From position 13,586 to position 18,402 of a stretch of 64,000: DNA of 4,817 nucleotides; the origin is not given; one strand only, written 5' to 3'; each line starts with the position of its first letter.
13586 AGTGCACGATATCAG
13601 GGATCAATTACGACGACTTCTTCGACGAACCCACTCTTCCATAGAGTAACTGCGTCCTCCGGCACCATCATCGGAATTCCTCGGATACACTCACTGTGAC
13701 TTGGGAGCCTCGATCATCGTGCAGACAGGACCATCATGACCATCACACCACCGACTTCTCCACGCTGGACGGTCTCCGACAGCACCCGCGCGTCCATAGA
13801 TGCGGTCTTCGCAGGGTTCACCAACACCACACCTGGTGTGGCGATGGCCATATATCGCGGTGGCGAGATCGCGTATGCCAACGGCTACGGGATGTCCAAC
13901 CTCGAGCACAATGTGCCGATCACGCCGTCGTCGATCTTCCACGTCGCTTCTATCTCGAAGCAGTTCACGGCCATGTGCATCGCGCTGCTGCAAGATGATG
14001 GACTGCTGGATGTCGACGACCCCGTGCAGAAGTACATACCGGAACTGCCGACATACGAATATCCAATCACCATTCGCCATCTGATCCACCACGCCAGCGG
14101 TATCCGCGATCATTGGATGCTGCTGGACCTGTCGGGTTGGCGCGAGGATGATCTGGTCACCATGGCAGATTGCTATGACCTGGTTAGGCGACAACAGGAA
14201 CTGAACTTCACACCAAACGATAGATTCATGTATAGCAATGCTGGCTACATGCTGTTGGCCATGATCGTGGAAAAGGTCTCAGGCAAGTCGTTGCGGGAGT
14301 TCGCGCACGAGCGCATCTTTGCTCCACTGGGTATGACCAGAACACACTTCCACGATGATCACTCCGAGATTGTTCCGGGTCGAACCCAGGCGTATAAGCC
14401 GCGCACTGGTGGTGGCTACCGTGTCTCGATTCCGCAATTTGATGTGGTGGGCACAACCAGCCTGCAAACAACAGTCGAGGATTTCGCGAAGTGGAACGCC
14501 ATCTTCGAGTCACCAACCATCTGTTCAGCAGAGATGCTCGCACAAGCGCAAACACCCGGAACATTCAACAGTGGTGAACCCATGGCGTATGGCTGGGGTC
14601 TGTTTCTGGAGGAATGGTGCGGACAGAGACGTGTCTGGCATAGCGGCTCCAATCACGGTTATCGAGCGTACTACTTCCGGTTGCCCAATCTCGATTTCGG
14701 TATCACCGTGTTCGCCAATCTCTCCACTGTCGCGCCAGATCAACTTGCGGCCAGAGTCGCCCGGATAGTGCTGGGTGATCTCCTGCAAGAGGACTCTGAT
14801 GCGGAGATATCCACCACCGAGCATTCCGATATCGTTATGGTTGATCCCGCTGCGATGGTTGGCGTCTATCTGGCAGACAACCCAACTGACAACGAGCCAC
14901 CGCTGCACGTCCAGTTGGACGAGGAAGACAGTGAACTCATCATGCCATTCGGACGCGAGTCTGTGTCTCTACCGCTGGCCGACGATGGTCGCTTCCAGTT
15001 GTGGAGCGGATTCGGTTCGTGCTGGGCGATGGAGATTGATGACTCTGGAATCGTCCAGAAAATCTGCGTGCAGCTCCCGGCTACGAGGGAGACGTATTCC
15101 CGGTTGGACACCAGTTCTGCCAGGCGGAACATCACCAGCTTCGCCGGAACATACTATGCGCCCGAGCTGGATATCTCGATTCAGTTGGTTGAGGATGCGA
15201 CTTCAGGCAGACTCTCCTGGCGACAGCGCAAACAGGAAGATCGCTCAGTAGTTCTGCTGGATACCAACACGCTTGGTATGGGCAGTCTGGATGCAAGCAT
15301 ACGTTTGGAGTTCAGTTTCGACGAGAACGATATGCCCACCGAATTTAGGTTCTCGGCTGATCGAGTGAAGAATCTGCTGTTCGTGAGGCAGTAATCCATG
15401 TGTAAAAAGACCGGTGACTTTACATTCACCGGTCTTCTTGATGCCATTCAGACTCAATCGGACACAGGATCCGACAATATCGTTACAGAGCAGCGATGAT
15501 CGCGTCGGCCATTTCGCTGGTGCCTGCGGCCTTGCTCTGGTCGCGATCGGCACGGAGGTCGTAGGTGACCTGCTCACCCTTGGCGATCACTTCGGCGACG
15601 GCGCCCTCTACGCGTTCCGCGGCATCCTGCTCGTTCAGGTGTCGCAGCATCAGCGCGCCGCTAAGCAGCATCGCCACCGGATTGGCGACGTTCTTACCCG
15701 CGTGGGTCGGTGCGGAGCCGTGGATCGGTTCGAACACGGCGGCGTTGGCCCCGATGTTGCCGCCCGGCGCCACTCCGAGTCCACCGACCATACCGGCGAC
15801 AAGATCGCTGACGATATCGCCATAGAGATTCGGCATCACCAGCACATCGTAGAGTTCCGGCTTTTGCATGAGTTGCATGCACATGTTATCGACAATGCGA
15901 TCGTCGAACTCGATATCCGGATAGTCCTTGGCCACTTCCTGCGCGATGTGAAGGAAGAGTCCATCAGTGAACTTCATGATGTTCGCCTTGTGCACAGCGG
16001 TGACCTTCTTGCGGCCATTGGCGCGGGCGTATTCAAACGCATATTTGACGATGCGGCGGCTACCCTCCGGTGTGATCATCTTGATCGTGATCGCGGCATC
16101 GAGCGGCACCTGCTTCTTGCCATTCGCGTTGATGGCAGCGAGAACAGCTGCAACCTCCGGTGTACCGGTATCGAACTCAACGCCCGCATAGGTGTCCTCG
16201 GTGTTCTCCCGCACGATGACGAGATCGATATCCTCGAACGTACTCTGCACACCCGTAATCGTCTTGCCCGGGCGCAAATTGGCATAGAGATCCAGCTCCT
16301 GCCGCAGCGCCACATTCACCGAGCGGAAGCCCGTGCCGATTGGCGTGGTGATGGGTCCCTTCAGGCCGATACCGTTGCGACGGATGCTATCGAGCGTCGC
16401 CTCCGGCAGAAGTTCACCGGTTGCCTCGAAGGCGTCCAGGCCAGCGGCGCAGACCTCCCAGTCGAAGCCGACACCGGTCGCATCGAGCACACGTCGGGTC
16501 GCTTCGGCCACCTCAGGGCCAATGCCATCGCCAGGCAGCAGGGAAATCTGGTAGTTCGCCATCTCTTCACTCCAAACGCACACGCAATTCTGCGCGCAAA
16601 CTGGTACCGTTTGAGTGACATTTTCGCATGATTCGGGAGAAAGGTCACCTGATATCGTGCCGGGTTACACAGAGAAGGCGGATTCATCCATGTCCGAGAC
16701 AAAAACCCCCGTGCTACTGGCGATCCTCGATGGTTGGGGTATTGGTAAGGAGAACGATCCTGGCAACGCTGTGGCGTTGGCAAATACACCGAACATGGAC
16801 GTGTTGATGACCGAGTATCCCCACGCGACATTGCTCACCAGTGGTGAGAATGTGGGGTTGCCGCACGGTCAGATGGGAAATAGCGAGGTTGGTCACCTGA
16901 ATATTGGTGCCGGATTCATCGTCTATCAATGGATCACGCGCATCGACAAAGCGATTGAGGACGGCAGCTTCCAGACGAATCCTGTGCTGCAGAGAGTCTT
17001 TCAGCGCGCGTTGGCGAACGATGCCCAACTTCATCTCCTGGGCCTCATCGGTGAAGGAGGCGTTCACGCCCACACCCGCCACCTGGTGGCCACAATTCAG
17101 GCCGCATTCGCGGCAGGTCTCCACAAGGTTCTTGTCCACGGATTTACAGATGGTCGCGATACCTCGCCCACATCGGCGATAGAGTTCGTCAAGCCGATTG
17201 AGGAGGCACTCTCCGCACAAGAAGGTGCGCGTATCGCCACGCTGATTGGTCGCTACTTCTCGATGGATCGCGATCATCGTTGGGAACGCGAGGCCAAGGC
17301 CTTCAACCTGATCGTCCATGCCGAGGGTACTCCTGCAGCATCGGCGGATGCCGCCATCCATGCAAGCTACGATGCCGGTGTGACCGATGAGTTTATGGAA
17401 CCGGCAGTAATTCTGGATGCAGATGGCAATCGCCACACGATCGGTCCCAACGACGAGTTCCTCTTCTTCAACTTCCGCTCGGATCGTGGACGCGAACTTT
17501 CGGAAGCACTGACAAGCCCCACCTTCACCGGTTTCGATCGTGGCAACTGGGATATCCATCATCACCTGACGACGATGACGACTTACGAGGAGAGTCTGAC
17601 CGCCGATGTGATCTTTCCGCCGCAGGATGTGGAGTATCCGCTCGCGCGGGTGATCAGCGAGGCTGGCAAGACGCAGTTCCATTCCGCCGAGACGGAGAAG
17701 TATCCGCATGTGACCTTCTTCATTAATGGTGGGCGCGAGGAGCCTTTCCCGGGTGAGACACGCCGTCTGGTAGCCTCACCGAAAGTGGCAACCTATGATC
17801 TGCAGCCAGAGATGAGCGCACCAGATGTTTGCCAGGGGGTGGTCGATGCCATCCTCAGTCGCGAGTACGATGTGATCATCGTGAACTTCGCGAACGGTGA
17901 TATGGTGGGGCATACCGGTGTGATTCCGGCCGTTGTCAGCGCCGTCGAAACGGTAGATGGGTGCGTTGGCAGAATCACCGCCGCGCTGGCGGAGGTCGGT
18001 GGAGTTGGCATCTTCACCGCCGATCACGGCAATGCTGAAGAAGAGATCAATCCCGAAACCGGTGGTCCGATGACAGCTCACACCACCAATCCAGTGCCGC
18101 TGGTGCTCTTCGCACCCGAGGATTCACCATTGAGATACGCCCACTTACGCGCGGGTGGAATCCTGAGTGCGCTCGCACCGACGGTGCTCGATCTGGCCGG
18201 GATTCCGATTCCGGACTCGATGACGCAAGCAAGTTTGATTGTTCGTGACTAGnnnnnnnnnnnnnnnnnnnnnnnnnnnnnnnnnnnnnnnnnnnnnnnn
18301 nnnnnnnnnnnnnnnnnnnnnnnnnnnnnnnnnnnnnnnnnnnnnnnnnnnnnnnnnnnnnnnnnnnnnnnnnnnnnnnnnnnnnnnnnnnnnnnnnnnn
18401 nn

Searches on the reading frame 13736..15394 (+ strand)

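Call 17: search_protein_families(library=pfam, proteins=[window:13736-15394:+], max_evalue=0.0001)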
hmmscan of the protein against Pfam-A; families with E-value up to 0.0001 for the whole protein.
window:13736-15394:+ (552 aa): 1 family
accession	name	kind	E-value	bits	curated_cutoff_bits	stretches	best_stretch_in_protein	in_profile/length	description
PF00144.29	Beta-lactamase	-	4.3e-64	217.2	27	1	23-341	3-323/329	Beta-lactamase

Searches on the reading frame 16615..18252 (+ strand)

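Call 17: search_protein_families(library=pfam, proteins=[window:16615-18252:+], max_evalue=0.0001)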
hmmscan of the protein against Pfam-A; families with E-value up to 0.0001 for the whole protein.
window:16615-18252:+ (545 aa): 2 families
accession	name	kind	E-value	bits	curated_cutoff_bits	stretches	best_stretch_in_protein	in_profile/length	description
PF01676.23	Metalloenzyme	-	1.4e-73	248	24.3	1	32-530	2-250/252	Metalloenzyme superfamily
PF06415.18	iPGM_N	-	4e-73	245.9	27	1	110-326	1-217/217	BPG-independent PGAM N-terminus (iPGM_N)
